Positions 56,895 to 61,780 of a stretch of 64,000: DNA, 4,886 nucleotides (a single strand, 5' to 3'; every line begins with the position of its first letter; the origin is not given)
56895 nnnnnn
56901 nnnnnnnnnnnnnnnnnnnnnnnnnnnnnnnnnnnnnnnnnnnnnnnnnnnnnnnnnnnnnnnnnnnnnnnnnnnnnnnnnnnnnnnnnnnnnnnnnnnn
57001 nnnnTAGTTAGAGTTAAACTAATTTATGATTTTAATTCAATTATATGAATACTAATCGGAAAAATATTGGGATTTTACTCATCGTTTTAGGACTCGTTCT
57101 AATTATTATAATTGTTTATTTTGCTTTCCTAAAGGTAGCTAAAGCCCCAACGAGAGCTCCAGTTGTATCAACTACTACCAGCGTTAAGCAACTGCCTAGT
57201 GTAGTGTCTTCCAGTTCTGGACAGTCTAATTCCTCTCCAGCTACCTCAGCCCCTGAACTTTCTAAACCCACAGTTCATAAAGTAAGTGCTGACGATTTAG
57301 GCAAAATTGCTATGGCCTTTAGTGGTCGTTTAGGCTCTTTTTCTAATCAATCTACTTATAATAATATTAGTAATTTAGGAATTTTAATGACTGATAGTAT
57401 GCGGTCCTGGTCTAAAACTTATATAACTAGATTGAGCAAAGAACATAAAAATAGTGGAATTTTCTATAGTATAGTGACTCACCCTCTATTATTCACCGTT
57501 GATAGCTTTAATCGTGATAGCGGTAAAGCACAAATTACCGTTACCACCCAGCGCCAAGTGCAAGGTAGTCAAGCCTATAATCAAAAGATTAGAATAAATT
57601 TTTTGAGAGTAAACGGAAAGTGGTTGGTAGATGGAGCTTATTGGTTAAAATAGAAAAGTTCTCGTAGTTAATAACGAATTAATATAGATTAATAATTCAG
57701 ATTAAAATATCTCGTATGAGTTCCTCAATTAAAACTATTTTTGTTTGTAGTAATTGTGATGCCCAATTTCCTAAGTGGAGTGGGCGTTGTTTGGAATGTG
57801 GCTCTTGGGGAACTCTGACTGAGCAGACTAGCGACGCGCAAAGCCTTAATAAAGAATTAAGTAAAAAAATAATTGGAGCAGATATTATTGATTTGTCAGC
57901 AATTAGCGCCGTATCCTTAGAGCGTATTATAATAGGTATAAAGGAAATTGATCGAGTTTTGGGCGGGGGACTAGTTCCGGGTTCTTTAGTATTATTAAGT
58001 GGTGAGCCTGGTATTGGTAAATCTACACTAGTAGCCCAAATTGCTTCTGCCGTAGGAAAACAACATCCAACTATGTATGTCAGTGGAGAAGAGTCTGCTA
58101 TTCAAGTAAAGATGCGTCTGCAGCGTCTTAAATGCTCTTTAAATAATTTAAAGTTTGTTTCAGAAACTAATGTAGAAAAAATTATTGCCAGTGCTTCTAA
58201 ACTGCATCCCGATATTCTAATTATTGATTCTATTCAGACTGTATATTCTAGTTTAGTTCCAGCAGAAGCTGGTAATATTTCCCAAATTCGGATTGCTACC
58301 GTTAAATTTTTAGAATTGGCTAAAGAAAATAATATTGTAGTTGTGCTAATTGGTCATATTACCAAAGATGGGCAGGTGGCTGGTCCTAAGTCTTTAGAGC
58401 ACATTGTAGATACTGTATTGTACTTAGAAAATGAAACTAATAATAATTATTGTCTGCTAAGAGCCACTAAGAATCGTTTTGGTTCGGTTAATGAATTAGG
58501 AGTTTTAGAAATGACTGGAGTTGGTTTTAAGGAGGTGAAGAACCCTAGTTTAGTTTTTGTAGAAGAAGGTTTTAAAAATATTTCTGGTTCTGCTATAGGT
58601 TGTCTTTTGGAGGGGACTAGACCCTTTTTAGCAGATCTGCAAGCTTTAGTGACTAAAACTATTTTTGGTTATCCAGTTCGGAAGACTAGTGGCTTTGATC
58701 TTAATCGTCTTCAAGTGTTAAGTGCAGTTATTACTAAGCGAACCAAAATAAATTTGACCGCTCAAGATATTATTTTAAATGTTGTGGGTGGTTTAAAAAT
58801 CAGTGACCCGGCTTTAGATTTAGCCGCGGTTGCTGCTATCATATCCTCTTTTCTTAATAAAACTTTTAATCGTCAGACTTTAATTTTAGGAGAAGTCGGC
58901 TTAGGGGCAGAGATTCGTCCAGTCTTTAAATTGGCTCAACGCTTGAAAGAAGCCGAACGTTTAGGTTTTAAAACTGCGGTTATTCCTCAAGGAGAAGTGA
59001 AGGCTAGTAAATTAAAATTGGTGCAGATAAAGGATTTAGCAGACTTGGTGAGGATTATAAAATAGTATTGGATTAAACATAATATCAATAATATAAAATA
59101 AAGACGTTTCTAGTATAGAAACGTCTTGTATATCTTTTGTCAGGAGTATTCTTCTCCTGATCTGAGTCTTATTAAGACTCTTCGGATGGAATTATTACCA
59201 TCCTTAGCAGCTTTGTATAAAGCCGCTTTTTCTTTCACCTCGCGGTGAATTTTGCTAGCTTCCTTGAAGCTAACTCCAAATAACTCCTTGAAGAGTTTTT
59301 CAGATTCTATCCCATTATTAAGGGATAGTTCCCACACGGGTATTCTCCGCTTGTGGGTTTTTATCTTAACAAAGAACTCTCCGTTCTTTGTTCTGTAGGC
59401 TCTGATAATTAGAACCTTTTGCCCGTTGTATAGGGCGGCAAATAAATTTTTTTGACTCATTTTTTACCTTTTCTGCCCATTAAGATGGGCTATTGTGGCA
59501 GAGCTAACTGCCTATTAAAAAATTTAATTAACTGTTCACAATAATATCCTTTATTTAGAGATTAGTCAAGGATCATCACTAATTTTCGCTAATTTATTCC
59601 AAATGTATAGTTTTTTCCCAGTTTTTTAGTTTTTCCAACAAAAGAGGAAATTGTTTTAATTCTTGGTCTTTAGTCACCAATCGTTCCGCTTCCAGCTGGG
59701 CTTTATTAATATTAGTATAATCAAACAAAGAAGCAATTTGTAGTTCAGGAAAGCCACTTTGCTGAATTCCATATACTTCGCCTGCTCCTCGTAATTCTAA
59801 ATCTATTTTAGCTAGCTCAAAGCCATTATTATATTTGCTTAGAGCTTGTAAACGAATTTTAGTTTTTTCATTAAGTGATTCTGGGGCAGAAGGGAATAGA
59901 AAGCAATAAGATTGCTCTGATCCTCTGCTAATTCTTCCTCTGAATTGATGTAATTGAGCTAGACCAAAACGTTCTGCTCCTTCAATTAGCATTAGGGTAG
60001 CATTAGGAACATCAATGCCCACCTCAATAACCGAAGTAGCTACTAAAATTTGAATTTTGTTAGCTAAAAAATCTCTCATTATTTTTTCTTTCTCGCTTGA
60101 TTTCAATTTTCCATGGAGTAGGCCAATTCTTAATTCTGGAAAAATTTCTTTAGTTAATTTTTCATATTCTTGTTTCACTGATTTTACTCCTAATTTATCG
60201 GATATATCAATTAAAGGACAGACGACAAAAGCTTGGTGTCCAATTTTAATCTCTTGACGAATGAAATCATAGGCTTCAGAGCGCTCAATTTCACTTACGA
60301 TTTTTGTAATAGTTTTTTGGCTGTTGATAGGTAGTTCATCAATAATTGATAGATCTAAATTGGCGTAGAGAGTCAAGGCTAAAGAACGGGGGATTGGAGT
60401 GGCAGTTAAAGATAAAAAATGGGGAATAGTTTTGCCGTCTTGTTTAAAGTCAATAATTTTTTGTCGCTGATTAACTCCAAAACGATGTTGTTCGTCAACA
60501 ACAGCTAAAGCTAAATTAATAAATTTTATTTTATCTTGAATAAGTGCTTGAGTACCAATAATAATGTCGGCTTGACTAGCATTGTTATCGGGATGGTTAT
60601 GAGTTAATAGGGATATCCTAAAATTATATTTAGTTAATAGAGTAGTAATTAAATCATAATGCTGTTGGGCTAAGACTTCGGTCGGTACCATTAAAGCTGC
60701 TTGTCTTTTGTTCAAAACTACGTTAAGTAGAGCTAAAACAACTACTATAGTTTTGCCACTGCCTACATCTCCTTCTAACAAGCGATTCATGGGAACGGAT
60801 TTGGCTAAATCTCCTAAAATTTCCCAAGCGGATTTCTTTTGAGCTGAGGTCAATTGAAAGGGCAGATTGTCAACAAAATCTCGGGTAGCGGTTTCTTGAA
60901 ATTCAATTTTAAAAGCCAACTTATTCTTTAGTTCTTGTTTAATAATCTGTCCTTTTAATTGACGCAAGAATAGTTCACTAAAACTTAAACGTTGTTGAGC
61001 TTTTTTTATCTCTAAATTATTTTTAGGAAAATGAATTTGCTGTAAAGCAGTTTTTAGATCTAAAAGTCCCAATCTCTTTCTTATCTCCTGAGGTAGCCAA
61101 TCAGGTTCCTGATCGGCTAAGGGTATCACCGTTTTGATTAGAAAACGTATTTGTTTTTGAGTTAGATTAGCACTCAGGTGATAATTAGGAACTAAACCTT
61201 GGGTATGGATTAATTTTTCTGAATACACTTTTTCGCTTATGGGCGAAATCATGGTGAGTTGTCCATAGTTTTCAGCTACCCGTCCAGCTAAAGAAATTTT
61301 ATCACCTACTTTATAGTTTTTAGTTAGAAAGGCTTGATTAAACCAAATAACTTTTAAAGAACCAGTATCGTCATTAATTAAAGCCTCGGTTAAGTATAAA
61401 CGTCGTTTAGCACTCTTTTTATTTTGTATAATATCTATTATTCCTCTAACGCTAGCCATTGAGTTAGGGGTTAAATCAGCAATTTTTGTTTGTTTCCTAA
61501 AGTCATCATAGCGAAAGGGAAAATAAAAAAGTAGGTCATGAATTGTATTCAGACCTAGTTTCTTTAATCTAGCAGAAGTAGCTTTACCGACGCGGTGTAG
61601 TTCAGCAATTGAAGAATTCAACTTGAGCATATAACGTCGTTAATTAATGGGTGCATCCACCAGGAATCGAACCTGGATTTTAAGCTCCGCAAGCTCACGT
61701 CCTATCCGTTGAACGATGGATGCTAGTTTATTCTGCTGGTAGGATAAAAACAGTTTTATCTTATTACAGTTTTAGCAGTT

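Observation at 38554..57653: Chromosomal T4SS-like module coupled to a giant Cys-rich surface protein, with no DNA-processing genes in view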

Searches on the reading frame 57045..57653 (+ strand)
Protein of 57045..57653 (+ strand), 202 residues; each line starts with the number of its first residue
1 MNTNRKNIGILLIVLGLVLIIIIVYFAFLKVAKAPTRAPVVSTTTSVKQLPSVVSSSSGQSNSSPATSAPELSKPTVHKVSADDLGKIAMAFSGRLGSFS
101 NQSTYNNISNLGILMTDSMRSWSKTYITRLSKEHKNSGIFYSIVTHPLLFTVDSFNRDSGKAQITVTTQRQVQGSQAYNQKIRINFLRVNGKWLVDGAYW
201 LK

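Call 4: search_protein_families(library=pfam, proteins=[window:57045-57653:+], max_evalue=0.1)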
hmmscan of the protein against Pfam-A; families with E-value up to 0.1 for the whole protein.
window:57045-57653:+ (202 aa): 1 family
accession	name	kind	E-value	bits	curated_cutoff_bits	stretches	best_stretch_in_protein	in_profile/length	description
PF20664.2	DUF6814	-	0.0014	19.2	25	1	1-37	1-38/71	Family of unknown function (DUF6814)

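Call 32: search_protein_families(library=ncbifam, proteins=[window:57045-57653:+], max_evalue=1)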
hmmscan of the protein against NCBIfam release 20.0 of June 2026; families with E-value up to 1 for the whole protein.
window:57045-57653:+ (202 aa): 5 families
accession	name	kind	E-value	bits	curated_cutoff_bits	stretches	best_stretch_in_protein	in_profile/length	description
NF051431.1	Rv0361_Cterm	subfamily_domain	0.014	15.6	37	1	151-195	96-138/140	Rv0361 family membrane protein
NF042931.1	SAG1386_EF1546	equivalog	0.035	14.2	80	1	9-71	32-94/158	SAG1386/EF1546 family surface-associated protein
NF002357.0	PRK01318.2-4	equivalog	0.076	11.7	479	1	10-144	10-144/532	membrane protein insertase YidC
NF004285.1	PRK05696.1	equivalog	0.089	12.6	179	0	3-35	14-46/171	flagellar basal body-associated protein FliL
TIGR03926.1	T7_EssB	equivalog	0.12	11.2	229.75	1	5-33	213-241/377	type VII secretion protein EssB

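Call 43: search_solved_structures(query=A3, max_evalue=10)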
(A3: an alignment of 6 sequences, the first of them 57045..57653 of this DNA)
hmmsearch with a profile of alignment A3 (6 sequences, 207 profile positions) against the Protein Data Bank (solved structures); distinct sequences matched with E-value up to 10: 9.
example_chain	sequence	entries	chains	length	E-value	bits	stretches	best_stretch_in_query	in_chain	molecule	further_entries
6iyc_E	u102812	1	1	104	0.054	16.4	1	10-87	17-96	Amyloid-beta A4 protein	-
8x54_E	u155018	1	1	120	0.068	16.1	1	9-87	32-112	Amyloid-beta precursor protein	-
8x52_E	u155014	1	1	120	0.099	15.5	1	12-87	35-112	Amyloid-beta precursor protein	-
8ri0_A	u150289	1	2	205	0.22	14.4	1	116-171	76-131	tRNA (guanine-N(1)-)-methyltransferase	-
8cws_A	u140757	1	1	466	0.5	13.2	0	123-166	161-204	F4132-2 Chain A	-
2wad_A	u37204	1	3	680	0.58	13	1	11-91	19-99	PENICILLIN-BINDING PROTEIN 2B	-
2wae_A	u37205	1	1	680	0.58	13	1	11-91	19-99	PENICILLIN-BINDING PROTEIN 2B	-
8b1n_A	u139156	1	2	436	0.81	12.5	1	117-171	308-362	tRNA (guanine-N(1)-)-methyltransferase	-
8cwy_A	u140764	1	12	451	0.85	12.5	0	123-166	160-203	T32-15-1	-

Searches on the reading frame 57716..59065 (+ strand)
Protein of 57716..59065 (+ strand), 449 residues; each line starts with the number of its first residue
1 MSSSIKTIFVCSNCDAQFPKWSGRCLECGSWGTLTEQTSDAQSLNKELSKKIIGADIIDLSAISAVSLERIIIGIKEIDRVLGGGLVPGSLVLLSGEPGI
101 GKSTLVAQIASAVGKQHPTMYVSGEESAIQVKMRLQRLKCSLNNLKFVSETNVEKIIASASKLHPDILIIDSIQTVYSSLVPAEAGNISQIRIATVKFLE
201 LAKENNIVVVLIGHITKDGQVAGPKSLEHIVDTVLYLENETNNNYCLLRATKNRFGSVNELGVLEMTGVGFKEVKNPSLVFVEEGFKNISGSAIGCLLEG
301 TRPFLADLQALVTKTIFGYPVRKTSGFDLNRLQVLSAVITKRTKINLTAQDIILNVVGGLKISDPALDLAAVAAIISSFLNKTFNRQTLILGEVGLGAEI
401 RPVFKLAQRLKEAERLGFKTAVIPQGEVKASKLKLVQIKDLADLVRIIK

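Call 6: search_protein_families(library=pfam, proteins=[window:57716-59065:+], max_evalue=0.01)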
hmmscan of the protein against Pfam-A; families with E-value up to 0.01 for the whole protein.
window:57716-59065:+ (449 aa): 20 families
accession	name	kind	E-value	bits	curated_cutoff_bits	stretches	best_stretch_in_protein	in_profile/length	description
PF06745.19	ATPase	-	5.5e-16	59.1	26.6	1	73-146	3-78/231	KaiC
PF13481.12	AAA_25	-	3.6e-12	46.8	27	1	76-220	20-195/195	AAA domain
PF03796.21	DnaB_C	-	2e-09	37.7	27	1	74-201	5-140/255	DnaB-like helicase C terminal domain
PF13541.12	ChlI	-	1.7e-08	34.9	27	1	334-426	29-120/121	Subunit ChlI of Mg-chelatase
PF18073.7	Zn_ribbon_LapB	-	2.2e-08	34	25.7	1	9-36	1-28/28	Rubredoxin metal binding domain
PF00004.35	AAA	-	5.6e-08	33.7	21.2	1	92-211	1-106/131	ATPase family associated with various cellular activities (AAA)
PF07088.17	GvpD_P-loop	-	5.7e-07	30.1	24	1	153-244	98-178/189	GvpD gas vesicle protein, P-loop domain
PF13191.12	AAA_16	-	1.5e-06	29.3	32.6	1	86-129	24-63/167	AAA ATPase domain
PF13401.12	AAA_22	-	9.3e-06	26.4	27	1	90-214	6-123/130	AAA domain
PF07728.20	AAA_5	-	3.4e-05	24.3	22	1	92-206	2-108/139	AAA domain (dynein-related subfamily)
PF08423.17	Rad51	-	0.00048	19.9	22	0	70-129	7-64/244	Rad51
PF05729.18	NACHT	-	0.00062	20.1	26.7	1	91-117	2-28/167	NACHT domain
PF13479.12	AAA_24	-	0.0018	18.6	27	0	92-180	5-80/195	AAA domain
PF20720.3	nSTAND3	-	0.0019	18.3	27.2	1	91-116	19-44/155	Novel STAND NTPase 3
PF03266.21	NTPase_1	-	0.002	18.4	23.9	0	92-116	2-26/168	NTPase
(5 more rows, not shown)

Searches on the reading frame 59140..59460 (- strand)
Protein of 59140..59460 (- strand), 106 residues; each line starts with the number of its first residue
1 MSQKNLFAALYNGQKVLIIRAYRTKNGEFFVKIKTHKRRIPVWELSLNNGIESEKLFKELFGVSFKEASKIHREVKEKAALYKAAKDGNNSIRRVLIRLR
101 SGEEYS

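Call 6: search_protein_families(library=pfam, proteins=[window:59140-59460:-], max_evalue=0.01)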
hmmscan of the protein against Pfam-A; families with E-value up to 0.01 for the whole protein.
window:59140-59460:- (106 aa): 0 families

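Call 29: search_protein_families(library=pfam, proteins=[window:59140-59460:-], max_evalue=1)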
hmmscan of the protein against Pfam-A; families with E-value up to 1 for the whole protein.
window:59140-59460:- (106 aa): 2 families
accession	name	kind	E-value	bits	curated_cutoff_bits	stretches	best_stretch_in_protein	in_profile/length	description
PF12604.14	gp37_C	-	0.021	15.4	22.5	1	3-65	19-70/95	Tail fibre protein gp37 C terminal domain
PF13457.12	GW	-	0.062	14.4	21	1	9-37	37-64/76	GW (Gly-Tryp) dipeptide domain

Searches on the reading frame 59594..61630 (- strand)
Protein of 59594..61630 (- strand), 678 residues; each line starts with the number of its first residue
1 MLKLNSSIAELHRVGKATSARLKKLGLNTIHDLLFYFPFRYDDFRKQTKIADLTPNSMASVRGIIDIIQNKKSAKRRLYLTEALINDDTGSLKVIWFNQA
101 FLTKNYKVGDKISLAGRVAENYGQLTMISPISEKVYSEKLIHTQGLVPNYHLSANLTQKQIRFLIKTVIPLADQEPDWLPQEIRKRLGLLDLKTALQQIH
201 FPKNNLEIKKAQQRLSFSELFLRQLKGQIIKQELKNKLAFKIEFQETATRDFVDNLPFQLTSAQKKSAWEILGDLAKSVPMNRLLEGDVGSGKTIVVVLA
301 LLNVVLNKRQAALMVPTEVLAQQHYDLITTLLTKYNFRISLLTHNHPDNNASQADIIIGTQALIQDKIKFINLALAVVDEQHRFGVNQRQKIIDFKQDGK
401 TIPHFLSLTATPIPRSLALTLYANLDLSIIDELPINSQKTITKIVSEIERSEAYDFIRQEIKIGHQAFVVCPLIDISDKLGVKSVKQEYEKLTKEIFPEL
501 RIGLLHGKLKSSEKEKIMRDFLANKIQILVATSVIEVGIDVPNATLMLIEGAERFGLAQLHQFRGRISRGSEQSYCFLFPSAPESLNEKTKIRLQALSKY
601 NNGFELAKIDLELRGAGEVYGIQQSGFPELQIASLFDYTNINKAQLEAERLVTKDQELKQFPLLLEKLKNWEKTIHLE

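Call 6: search_protein_families(library=pfam, proteins=[window:59594-61630:-], max_evalue=0.01)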
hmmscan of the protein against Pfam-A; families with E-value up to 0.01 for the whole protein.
window:59594-61630:- (678 aa): 9 families
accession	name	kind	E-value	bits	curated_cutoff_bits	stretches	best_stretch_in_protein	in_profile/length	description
PF17191.10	RecG_wedge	-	1.1e-26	93.8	23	1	12-170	6-160/162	RecG wedge domain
PF00270.35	DEAD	-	1.1e-20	74.5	26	1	282-416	16-163/167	DEAD/DEAH box helicase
PF00271.37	Helicase_C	-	5.3e-18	65.7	23.5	1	455-569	4-108/110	Helicase conserved C-terminal domain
PF04851.21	ResIII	-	1.5e-09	38.4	22.5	1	261-412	5-162/164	Type III restriction enzyme, res subunit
PF19833.4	RecG_dom3_C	-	6.8e-08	32.9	26.8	1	601-673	2-78/87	ATP-dependent DNA helicase RecG, domain 3, C-terminal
PF22590.2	Cas3-like_C_2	-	9.6e-06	26.3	27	1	482-570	12-104/106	CRISPR-associated nuclease/helicase Cas3, C-terminal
PF00176.29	SNF2-rel_dom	-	0.00013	21.6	24.9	1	280-418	17-169/290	SNF2-related domain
PF01336.31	tRNA_anti-codon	-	0.00025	21.4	27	1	69-128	8-68/75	OB-fold nucleic acid binding domain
PF07517.20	SecA_DEAD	-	0.0044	16.8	24.6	1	282-361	92-174/290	SecA DEAD-like domain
